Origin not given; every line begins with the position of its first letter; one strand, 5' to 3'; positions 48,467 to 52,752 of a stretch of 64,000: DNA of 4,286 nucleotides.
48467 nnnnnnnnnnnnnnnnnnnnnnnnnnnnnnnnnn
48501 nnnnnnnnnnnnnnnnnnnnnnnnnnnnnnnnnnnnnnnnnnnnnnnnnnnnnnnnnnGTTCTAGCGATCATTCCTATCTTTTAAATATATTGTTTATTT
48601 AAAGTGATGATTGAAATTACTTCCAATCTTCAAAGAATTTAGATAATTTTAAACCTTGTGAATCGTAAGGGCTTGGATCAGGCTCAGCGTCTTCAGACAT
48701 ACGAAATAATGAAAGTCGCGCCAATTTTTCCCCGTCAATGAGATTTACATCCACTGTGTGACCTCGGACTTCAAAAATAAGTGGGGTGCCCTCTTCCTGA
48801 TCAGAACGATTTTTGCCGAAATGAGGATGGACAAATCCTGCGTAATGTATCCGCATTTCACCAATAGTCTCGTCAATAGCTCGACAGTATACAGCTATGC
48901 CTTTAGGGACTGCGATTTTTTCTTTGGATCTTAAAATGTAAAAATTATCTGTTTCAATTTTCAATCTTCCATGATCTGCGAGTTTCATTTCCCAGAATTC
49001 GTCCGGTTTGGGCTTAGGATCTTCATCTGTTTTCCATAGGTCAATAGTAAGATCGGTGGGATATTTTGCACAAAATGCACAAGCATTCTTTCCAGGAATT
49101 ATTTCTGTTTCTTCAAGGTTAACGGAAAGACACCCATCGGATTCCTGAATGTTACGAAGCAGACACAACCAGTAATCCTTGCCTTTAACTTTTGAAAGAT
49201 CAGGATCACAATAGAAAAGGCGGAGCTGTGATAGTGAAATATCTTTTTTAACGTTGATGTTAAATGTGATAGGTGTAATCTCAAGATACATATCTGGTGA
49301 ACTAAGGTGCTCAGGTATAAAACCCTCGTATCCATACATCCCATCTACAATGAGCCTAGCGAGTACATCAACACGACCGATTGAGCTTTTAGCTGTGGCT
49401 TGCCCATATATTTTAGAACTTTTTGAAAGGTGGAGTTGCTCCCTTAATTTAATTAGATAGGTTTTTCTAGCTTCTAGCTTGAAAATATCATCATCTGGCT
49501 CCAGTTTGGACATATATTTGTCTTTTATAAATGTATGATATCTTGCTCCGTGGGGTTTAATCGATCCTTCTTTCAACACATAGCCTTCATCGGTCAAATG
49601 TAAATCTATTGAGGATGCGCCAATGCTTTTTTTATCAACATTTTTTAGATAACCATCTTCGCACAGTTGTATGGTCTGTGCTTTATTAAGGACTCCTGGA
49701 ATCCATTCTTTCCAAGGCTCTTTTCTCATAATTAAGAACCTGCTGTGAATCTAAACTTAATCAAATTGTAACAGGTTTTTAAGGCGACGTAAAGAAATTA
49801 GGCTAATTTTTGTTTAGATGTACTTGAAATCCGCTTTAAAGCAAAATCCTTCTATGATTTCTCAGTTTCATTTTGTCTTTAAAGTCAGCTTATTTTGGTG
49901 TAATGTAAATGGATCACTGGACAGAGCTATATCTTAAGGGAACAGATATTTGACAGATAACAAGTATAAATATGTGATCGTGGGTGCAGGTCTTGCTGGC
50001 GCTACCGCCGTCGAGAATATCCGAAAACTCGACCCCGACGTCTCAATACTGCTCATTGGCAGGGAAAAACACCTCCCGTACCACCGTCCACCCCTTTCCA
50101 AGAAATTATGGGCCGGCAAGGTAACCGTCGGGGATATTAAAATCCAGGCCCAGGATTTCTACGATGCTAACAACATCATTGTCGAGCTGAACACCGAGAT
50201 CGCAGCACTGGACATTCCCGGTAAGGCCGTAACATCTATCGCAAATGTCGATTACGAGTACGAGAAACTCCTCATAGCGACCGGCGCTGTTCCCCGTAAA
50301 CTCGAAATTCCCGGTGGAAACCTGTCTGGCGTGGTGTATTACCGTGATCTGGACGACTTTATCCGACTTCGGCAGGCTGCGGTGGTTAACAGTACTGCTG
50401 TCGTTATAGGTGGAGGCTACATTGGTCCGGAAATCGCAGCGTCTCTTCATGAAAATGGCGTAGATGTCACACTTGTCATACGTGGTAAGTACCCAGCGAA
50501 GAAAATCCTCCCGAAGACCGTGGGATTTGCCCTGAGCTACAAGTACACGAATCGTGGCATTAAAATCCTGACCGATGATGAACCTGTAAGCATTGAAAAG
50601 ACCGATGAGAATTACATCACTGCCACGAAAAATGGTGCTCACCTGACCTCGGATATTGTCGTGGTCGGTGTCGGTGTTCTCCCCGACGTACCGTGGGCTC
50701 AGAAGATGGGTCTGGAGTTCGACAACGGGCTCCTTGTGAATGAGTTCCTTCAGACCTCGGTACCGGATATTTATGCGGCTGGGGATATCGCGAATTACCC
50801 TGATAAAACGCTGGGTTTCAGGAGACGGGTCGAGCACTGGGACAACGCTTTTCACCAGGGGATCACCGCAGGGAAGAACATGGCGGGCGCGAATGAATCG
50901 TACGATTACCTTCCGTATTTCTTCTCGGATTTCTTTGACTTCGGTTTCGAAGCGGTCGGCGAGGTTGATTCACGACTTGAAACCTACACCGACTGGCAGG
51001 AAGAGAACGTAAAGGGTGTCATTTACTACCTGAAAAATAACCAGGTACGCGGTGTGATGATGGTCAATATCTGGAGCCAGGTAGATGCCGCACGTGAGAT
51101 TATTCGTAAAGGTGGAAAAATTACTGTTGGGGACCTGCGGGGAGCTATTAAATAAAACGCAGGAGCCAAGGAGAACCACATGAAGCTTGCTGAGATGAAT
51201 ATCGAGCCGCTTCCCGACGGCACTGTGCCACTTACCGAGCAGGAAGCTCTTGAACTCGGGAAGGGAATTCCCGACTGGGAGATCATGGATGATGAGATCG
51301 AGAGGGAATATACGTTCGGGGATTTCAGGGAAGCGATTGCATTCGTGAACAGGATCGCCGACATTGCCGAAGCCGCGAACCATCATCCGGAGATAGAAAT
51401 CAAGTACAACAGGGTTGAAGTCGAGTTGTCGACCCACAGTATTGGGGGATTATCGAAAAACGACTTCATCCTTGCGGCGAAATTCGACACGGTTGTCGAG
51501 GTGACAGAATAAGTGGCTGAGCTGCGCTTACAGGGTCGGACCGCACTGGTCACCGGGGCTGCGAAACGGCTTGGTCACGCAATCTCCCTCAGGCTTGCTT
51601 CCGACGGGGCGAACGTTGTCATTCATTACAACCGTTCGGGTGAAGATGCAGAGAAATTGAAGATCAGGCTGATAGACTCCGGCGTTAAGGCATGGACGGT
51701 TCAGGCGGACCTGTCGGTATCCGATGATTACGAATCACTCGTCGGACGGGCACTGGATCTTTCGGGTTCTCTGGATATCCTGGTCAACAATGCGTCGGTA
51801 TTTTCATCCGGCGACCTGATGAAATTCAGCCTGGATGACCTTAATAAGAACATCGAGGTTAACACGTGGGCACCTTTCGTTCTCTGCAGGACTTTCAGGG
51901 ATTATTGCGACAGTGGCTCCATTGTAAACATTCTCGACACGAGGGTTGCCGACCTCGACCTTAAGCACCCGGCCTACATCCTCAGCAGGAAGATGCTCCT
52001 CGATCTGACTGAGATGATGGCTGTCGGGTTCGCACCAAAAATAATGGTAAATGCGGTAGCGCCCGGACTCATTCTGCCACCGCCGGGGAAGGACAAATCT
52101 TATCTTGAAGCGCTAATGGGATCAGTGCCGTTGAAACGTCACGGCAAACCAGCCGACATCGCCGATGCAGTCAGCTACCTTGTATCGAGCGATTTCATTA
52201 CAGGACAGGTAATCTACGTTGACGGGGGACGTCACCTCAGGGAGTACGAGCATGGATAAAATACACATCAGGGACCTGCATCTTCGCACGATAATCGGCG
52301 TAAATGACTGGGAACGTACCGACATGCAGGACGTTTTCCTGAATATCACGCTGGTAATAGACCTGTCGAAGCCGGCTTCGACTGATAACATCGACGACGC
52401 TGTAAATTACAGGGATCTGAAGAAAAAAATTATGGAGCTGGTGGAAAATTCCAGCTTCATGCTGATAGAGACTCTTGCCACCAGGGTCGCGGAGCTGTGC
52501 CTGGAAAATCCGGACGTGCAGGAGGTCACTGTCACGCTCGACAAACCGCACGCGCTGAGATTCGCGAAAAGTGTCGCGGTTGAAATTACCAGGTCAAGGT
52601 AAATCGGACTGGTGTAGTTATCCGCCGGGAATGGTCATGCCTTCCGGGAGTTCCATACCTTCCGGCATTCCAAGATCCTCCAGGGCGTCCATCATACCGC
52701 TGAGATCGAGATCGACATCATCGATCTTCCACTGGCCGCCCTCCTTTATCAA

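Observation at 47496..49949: AT-rich two-gene islet: GNAT-like/ASCH fusion + long-form dCTP-deaminase-family protein (candidate cytosine-nucleotide-directed module)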

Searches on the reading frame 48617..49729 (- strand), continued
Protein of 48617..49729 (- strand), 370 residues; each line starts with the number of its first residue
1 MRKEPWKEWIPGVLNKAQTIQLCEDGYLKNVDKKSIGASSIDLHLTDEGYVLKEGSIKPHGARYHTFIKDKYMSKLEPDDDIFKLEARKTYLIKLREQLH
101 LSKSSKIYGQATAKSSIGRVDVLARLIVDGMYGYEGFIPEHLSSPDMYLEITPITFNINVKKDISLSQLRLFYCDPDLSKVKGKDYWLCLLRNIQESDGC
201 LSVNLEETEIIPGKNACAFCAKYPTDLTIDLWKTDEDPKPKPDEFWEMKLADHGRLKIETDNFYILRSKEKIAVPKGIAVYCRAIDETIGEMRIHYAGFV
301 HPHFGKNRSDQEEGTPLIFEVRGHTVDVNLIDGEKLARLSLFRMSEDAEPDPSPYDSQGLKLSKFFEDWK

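Call 44: find_related_loci(query=A2, collection=metagenome_contigs, flank=6000)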
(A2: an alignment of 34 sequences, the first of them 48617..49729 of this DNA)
Query A2 (370 aa) in metagenome_contigs; peptide patterns used: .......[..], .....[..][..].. (x = any residue, [..] = any of these).
600 stretches matched a pattern (row limit reached: there are more); 435 encode a relative of the query (tblastn E <= 1e-3); the best 80 are kept; 80 distinct loci.
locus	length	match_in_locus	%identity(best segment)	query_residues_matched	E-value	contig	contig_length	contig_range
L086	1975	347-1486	57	1-369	1e-135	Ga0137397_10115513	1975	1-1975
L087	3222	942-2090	58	4-370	6e-129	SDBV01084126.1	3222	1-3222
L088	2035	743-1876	57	4-369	2e-132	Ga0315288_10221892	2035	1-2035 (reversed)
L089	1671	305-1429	55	4-369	4e-132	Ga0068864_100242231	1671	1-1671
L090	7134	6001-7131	54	4-369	6e-122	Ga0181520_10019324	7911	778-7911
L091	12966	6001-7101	55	7-369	4e-121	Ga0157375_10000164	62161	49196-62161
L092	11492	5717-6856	55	1-369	1e-120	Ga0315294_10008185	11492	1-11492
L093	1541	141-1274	55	4-369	1e-129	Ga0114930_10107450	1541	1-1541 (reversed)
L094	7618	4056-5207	54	4-369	4e-120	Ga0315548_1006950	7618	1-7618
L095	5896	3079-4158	56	7-369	7e-120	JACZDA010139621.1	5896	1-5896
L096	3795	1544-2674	55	3-369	7e-122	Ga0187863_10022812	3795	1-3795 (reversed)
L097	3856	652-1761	55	3-369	4e-120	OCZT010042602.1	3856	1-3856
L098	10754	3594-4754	53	5-369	5e-118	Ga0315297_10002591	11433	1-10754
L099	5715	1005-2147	52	1-370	8e-118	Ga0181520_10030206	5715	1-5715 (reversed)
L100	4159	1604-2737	51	4-369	6e-119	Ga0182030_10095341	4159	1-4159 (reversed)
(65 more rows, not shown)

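Call 45: predict_structure(alignment_id=A2)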
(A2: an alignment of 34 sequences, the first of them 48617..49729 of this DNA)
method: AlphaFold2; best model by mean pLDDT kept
length: 370 residues; sequences in the alignment: 34
mean_pLDDT: 90.6   pTM: 0.89
mean pLDDT of the five models: 90.6, 90.6, 89.8, 86.9, 86.0
residues with pLDDT >= 90: 260; 70-90: 95; 50-70: 11; < 50: 4
segments of 3 or more residues with pLDDT < 50: 288-290
pLDDT, mean of each block of 10 residues (from residue 1): 83 97 97 95 97 93 85 95 97 97 93 89 92 90 94 96 96 95 87 87 94 95 88 82 96 95 94 94 68 66 90 92 87 92 94 81 88
secondary structure, 60 per line:
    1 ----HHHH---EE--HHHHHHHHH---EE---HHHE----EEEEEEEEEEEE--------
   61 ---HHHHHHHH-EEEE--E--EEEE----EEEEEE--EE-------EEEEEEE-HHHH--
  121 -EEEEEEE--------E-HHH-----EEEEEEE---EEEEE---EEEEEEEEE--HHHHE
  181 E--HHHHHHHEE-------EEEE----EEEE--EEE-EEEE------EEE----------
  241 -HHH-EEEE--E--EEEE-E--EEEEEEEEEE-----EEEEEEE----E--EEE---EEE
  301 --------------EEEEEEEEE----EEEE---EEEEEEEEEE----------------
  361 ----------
elements in order: H5-8 H16-24 E41-52 H64-71 E73-76 E82-85 E90-95 E107-113 H115-118 E122-128 E147-153 E157-161 E165-173 H176-179 H184-190 E200-203 E208-211 E214-216 E218-221 E228-230 E246-249 E255-258 E263-272 E278-284 E292-294 E298-300 E315-323 E328-331 E335-344

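Call 52: fold_search(model_id=the predicted structure, library=pdb)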
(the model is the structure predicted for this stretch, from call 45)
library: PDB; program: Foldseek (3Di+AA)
matches with E <= 10: 1008; with E <= 0.001: 38
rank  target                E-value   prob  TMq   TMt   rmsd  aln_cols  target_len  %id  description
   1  2r9q_D                1.9e-26  1.00  0.79  0.88   2.4       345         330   26  Crystal structure of 2'-deoxycytidine 5'-triphosphate deaminase from Agrobacterium tumefaciens (released 2007-10-02)
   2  2r9q_B                6.3e-26  1.00  0.80  0.86   2.4       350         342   26  Crystal structure of 2'-deoxycytidine 5'-triphosphate deaminase from Agrobacterium tumefaciens (released 2007-10-02)
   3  2r9q_A                6.6e-26  1.00  0.77  0.87   2.8       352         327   26  Crystal structure of 2'-deoxycytidine 5'-triphosphate deaminase from Agrobacterium tumefaciens (released 2007-10-02)
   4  2r9q_C                1.5e-25  1.00  0.79  0.88   2.7       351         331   27  Crystal structure of 2'-deoxycytidine 5'-triphosphate deaminase from Agrobacterium tumefaciens (released 2007-10-02)
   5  2qlp_F                3.5e-08  1.00  0.34  0.74   3.9       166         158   22  Bifunctional dCTP deaminase:dUTPase from Mycobacterium tuberculosis, apo form (released 2008-02-19)
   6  2qlp_A                5.1e-08  1.00  0.34  0.73   4.0       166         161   21  Bifunctional dCTP deaminase:dUTPase from Mycobacterium tuberculosis, apo form (released 2008-02-19)
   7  2qlp_D                6.0e-08  1.00  0.34  0.74   3.9       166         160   22  Bifunctional dCTP deaminase:dUTPase from Mycobacterium tuberculosis, apo form (released 2008-02-19)
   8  4a6a_B                1.3e-07  1.00  0.34  0.64   3.8       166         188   22  A115V variant of dCTP deaminase-dUTPase from Mycobacterium tuberculosis in complex with dTTP (released 2012-10-10)
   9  2qlp_B                1.4e-07  1.00  0.34  0.74   4.0       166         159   21  Bifunctional dCTP deaminase:dUTPase from Mycobacterium tuberculosis, apo form (released 2008-02-19)
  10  4a6a_A                1.8e-07  1.00  0.33  0.62   4.1       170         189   21  A115V variant of dCTP deaminase-dUTPase from Mycobacterium tuberculosis in complex with dTTP (released 2012-10-10)
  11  2j4q_B                4.5e-07  1.00  0.35  0.69   4.1       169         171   15  Crystal structure of a E138A Escherichia coli dCTP deaminase mutant enzyme in complex with dTTP (released 2007-08-07)
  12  1xs4_A                5.6e-07  1.00  0.32  0.58   5.8       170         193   14  dCTP deaminase from Escherichia coli- E138A mutant enzyme in complex with dCTP (released 2004-12-21)
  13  2v9x_A                5.9e-07  1.00  0.33  0.59   5.5       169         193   15  E138D variant of Escherichia coli dCTP deaminase in complex with dUTP (released 2007-11-20)
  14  2j4h_B                6.5e-07  1.00  0.34  0.68   4.6       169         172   16  Crystal structure of a H121A Escherichia coli dCTP deaminase mutant enzyme (released 2007-08-07)
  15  2j4h_A                6.9e-07  1.00  0.34  0.67   4.6       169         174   16  Crystal structure of a H121A Escherichia coli dCTP deaminase mutant enzyme (released 2007-08-07)
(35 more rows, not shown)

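Call 90: search_protein_families(library=phrogs, proteins=[window:48617-49729:-], max_evalue=0.001)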
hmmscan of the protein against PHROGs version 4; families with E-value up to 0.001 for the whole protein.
window:48617-49729:- (370 aa): 1 family
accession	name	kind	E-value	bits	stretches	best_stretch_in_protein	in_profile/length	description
phrog_1663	-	DNA, RNA and nucleotide metabolism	2.4e-07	31.1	1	8-123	46-150/303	dCTP deaminase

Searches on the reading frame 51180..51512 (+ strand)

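Call 102: search_protein_families(library=pfam, proteins=[window:51180-51512:+], max_evalue=0.00001)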
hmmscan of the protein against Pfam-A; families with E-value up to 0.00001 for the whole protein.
window:51180-51512:+ (110 aa): 1 family
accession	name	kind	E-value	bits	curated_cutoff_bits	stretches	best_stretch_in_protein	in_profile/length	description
PF01329.24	Pterin_4a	-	3.3e-33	114.1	26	1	17-104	2-90/91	Pterin 4 alpha carbinolamine dehydratase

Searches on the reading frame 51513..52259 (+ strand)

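Call 102: search_protein_families(library=pfam, proteins=[window:51513-52259:+], max_evalue=0.00001)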
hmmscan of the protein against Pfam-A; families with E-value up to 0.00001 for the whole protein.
window:51513-52259:+ (248 aa): 3 families
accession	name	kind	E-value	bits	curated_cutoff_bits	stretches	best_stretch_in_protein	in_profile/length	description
PF13561.12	adh_short_C2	-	3.5e-35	122.1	27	1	15-241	1-236/236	Enoyl-(Acyl carrier protein) reductase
PF00106.31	adh_short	-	1.3e-29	103.6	26.6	1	10-188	2-183/195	short chain dehydrogenase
PF08659.16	KR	-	5.2e-08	33.5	22.6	1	10-127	2-122/180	KR domain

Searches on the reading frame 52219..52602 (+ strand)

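Call 102: search_protein_families(library=pfam, proteins=[window:52219-52602:+], max_evalue=0.00001)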
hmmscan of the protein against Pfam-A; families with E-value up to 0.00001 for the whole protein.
window:52219-52602:+ (127 aa): 1 family
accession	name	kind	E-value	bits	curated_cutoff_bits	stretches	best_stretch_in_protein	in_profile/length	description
PF02152.23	FolB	-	2.7e-34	118.5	31.8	1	15-124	1-113/113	Dihydroneopterin aldolase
